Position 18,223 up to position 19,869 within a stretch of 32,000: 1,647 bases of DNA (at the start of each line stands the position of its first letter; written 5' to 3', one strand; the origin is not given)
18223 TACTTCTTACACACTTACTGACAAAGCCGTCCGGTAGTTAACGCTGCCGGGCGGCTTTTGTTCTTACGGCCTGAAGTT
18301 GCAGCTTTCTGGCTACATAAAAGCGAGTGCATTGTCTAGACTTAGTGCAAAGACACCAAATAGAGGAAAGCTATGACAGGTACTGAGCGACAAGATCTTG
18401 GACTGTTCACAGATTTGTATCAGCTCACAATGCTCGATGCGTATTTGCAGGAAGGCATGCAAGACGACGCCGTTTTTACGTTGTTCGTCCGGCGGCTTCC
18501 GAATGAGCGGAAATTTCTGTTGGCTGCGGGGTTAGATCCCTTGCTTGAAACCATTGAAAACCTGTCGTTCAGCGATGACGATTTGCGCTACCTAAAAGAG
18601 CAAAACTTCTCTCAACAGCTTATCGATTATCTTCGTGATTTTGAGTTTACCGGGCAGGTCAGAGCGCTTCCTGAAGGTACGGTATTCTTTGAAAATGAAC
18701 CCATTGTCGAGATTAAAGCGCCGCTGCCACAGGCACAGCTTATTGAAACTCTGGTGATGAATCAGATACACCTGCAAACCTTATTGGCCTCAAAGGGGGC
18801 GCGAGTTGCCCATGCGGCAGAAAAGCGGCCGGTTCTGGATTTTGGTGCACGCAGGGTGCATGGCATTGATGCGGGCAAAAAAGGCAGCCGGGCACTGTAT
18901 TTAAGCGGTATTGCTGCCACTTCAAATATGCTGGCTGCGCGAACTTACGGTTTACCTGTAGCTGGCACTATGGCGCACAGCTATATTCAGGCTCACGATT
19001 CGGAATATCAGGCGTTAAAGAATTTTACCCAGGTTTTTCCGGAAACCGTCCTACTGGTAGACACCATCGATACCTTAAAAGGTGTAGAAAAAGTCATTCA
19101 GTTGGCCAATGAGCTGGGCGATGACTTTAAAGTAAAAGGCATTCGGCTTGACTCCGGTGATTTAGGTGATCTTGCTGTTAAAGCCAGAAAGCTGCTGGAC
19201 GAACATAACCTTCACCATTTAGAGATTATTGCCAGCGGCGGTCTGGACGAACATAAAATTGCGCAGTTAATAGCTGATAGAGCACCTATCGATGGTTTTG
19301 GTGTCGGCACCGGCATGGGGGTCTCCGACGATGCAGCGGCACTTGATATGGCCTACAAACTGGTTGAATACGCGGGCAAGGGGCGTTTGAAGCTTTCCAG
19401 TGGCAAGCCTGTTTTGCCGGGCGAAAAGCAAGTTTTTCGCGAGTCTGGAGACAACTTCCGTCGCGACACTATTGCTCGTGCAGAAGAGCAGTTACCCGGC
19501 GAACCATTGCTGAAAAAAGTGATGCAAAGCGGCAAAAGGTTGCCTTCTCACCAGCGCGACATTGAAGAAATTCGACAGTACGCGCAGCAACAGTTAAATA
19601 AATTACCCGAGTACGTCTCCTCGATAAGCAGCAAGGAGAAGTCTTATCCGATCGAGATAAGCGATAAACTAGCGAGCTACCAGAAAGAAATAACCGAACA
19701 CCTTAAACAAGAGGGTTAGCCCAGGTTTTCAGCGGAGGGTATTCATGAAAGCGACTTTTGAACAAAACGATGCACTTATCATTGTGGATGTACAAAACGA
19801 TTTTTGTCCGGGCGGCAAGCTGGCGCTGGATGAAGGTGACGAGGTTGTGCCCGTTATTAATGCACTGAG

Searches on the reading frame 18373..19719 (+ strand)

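Call 75: search_protein_families(library=pfam, proteins=[window:18373-19719:+], max_evalue=0.0001)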
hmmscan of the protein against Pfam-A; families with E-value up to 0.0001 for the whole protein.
window:18373-19719:+ (448 aa): 4 families
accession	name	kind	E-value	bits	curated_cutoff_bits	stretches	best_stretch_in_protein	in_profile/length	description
PF17767.7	NAPRTase_N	-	3.8e-33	114.9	32.6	1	11-132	1-124/125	Nicotinate phosphoribosyltransferase (NAPRTase) N-terminal domain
PF04095.22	NAPRTase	-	5.6e-12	46.4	20.8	1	155-349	4-212/239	Nicotinate phosphoribosyltransferase (NAPRTase) family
PF17956.6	NAPRTase_C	-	2.2e-08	35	23.3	1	344-435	24-109/111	Nicotinate phosphoribosyltransferase C-terminal domain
PF01729.25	QRPTase_C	-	8.4e-06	26.1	23.1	1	189-313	44-156/169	Quinolinate phosphoribosyl transferase, C-terminal domain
